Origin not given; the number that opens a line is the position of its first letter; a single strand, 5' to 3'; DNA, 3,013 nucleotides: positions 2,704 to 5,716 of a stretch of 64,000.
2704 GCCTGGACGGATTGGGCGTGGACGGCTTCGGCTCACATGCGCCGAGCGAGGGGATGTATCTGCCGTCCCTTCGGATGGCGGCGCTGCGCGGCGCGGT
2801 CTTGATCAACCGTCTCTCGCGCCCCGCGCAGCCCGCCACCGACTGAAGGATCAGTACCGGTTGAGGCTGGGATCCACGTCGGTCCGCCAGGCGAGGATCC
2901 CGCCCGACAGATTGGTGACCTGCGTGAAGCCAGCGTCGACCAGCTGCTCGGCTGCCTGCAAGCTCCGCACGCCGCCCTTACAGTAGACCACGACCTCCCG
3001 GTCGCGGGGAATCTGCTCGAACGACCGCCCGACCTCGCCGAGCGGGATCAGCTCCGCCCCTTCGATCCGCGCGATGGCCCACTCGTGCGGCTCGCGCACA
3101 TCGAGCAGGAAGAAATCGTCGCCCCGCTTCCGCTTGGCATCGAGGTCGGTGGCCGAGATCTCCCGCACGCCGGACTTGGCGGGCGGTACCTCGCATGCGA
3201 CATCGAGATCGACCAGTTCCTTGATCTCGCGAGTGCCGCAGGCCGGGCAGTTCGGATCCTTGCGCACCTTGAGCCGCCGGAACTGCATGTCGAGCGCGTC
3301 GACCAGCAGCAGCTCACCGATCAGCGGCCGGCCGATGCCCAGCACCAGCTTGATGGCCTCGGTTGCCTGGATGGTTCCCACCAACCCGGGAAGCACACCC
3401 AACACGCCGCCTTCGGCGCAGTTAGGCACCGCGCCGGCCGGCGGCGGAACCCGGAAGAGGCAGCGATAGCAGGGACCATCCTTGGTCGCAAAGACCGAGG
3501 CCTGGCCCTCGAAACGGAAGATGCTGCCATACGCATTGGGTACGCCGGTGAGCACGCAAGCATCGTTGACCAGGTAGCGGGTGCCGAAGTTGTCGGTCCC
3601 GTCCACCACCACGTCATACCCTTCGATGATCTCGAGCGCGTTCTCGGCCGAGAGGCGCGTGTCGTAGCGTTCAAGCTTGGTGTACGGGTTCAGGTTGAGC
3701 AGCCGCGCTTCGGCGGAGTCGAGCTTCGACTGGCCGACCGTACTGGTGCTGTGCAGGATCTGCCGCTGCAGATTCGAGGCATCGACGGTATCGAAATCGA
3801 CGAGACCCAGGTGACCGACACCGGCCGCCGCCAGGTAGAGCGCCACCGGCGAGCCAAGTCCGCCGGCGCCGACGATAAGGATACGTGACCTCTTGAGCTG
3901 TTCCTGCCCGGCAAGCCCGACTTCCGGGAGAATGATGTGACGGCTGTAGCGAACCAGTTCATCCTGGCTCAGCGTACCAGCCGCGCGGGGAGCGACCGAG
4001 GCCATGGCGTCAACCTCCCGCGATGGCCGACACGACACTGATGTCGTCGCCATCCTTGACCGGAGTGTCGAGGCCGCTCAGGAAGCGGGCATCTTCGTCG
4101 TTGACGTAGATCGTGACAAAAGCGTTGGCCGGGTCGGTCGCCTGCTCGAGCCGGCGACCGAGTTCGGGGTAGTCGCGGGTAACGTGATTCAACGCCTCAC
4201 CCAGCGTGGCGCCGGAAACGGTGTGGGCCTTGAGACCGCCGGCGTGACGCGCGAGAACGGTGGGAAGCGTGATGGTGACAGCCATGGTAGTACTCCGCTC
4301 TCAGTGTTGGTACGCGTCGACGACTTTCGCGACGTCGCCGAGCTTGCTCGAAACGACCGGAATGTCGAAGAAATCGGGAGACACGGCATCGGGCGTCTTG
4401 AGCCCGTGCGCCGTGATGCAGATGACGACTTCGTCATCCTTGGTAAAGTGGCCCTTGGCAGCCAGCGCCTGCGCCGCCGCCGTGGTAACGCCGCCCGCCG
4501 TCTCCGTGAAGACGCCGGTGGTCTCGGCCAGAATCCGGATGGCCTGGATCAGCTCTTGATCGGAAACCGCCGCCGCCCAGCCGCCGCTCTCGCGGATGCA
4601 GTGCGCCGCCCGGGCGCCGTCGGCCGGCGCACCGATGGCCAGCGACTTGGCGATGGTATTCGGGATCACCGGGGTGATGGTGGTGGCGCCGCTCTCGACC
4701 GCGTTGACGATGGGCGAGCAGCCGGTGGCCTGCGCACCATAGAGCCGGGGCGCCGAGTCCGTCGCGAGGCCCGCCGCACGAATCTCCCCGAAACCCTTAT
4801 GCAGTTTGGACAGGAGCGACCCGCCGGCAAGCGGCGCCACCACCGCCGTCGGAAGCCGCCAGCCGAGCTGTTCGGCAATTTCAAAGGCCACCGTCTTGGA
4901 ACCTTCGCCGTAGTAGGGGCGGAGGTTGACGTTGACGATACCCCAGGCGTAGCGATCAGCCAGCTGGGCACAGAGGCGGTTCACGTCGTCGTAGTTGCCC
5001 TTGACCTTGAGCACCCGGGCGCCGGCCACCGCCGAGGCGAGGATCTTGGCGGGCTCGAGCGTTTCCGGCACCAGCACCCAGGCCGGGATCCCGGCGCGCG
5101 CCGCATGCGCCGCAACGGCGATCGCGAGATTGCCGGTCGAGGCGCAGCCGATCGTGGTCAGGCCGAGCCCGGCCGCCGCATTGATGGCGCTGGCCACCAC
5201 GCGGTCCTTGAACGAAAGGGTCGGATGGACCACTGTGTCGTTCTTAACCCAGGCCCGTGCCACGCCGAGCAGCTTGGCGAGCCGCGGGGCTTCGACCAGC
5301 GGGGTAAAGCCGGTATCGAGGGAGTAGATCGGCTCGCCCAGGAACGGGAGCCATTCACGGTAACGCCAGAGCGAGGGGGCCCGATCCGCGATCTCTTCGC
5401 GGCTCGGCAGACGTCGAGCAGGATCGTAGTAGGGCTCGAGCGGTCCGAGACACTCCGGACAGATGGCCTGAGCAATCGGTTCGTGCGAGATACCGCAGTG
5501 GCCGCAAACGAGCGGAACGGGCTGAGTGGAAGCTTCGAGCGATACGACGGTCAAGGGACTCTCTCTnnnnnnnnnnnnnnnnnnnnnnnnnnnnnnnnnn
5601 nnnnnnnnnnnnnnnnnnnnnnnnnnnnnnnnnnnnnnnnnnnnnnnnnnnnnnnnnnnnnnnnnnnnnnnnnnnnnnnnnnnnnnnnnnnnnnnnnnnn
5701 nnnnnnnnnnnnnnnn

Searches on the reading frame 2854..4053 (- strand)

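Call 7: search_protein_families(library=pfam, proteins=[window:2854-4053:-])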
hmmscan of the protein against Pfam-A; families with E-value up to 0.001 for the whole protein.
window:2854-4053:- (400 aa): 2 families
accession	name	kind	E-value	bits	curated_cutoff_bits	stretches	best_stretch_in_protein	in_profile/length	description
PF00899.27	ThiF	-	2.3e-83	279.4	28.1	1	36-271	1-238/238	ThiF family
PF00581.25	Rhodanese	-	2.9e-17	63.4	22.2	1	301-390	2-100/102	Rhodanese-like domain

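Call 65: search_protein_families(library=ncbifam, proteins=[window:2854-4053:-], max_evalue=0.00001)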
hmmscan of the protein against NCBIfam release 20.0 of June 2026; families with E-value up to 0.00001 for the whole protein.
window:2854-4053:- (400 aa): 30 families (the best 25 are shown)
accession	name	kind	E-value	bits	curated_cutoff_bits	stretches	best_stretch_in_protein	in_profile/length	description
NF005646.0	PRK07411.1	equivalog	1.2e-144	482.2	633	1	27-400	10-390/390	molybdopterin-synthase adenylyltransferase MoeB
NF005902.0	PRK07878.1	equivalog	2.2e-139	464.8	647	1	24-400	11-392/392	adenylyltransferase/sulfurtransferase MoeZ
NF006444.0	PRK08762.1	equivalog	6.3e-138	459.6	449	2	27-288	119-384/387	molybdopterin-synthase adenylyltransferase MoeB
NF047750.1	SAMPActivE1UbaA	equivalog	1.6e-103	345.8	450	1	28-285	5-261/270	SAMP-activating enzyme E1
NF004281.0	PRK05690.1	subfamily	9.4e-95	316.6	266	1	27-273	4-249/250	molybdopterin-synthase adenylyltransferase MoeB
NF004111.0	PRK05600.1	equivalog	4.6e-81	272.8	437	1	25-387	11-369/371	ThiF family adenylyltransferase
TIGR02355.1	moeB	equivalog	1.8e-74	250.2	376.55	1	32-272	1-240/240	molybdopterin-synthase adenylyltransferase MoeB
TIGR02356.1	adenyl_thiF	equivalog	4.6e-73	244.9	275.25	1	35-236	1-202/203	thiazole biosynthesis adenylyltransferase ThiF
NF006204.0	PRK08328.1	equivalog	3.2e-49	167.6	339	1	28-258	2-226/231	hypothetical protein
NF009123.0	PRK12475.1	subfamily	3.4e-43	148.2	510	1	35-277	4-248/338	MoeB/ThiF family adenylyltransferase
NF006395.0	PRK08644.1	equivalog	1e-29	103.7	159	1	50-166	25-140/215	sulfur carrier protein ThiS adenylyltransferase ThiF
TIGR02354.1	thiF_fam2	equivalog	6.5e-25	88.2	152.2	1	51-165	17-130/200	thiamine biosynthesis protein ThiF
NF006077.0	PRK08223.1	equivalog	5.4e-22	78.1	266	1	47-181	20-156/296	hypothetical protein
NF045521.1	rhoda_near_glyco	subfamily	1.2e-19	70.5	145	1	296-391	17-110/144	rhodanese homology domain-containing protein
NF011425.0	PRK14852.1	equivalog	4.1e-17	61.4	1337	1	36-165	315-445/989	hypothetical protein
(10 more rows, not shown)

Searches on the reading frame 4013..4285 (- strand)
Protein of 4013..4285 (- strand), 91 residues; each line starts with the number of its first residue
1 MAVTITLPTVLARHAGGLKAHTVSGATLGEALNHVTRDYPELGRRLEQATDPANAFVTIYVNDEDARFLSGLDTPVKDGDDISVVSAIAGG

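Call 7: search_protein_families(library=pfam, proteins=[window:4013-4285:-])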
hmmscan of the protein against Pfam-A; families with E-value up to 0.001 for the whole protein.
window:4013-4285:- (91 aa): 1 family
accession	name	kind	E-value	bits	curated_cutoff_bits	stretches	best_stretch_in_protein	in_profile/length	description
PF02597.26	ThiS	-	5.2e-13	49.8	22.5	1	18-91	14-76/76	ThiS family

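Call 65: search_protein_families(library=ncbifam, proteins=[window:4013-4285:-], max_evalue=0.00001)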
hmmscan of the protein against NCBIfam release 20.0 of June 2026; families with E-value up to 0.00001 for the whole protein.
window:4013-4285:- (91 aa): 2 families
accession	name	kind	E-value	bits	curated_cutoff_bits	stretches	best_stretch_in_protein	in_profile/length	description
NF041918.1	SAMP1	equivalog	1.9e-10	41.1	60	1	12-91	10-91/91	ubiquitin-like small modifier protein 1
TIGR01687.1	moaD_arch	subfamily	1.6e-08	34.9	49.5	1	24-91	23-88/88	MoaD family protein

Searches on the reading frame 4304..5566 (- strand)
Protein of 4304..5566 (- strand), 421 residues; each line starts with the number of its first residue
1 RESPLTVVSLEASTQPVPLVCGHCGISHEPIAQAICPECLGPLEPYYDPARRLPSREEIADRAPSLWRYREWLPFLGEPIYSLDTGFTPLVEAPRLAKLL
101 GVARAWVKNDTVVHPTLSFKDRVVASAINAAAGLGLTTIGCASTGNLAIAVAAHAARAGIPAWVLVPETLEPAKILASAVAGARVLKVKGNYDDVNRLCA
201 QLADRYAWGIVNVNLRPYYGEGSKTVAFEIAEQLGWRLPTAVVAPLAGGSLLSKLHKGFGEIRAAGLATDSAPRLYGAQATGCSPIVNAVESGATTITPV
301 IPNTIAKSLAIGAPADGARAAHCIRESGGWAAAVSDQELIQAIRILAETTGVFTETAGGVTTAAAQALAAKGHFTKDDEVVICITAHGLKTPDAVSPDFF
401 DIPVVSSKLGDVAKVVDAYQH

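Call 7: search_protein_families(library=pfam, proteins=[window:4304-5566:-])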
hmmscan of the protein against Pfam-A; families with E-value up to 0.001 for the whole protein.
window:4304-5566:- (421 aa): 1 family
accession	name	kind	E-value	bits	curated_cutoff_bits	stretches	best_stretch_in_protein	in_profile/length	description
PF00291.31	PALP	-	7.7e-66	222.8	35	1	83-385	3-294/295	Pyridoxal-phosphate dependent enzyme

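Call 65: search_protein_families(library=ncbifam, proteins=[window:4304-5566:-], max_evalue=0.00001)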
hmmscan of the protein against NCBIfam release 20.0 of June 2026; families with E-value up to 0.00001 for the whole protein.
window:4304-5566:- (421 aa): 30 families (the best 25 are shown)
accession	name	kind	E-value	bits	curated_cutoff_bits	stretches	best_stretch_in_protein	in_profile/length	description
NF006050.0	PRK08197.1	equivalog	6.5e-79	265.6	303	1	18-397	8-390/406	threonine synthase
TIGR00260.1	thrC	equivalog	5.4e-75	252.7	167.1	1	67-393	2-340/340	threonine synthase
NF004170.0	PRK05638.1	equivalog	1.5e-54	185.3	421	1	20-393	3-360/442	threonine synthase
NF005035.0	PRK06450.1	equivalog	5.4e-37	127.4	301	1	19-391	4-337/338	threonine synthase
NF004996.0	PRK06381.1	equivalog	1.6e-34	119.4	266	1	86-385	14-315/319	threonine synthase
NF006205.0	PRK08329.1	equivalog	4.1e-34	118.1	358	1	19-390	2-345/347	threonine synthase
TIGR01127.1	ilvA_1Cterm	equivalog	5.8e-17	61.7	378.75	1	116-382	27-279/380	threonine ammonia-lyase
TIGR03844.1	cysteate_syn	equivalog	5.1e-16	58.4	324.9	1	20-390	4-381/398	cysteate synthase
NF005600.0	PRK07334.1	equivalog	4.4e-15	55.2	496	1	88-374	29-298/408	threonine ammonia-lyase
NF005292.0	PRK06815.1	equivalog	8.8e-15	54.6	371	1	87-383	21-304/320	threonine/serine dehydratase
NF006094.0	PRK08246.1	subfamily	3.2e-14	53.1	331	1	88-383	24-300/310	serine/threonine dehydratase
NF005680.0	PRK07476.1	equivalog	1.5e-13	50.5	413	1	88-386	24-308/326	hydroxyectoine utilization dehydratase EutB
NF009130.0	PRK12483.1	subfamily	1.7e-13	50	801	1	76-377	27-315/521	threonine ammonia-lyase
NF006390.0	PRK08639.1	equivalog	4.2e-12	45.7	421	1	88-385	26-310/418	threonine ammonia-lyase IlvA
TIGR01124.1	ilvA_2Cterm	equivalog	7.2e-12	44.6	411.3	1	87-255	17-183/499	threonine ammonia-lyase, biosynthetic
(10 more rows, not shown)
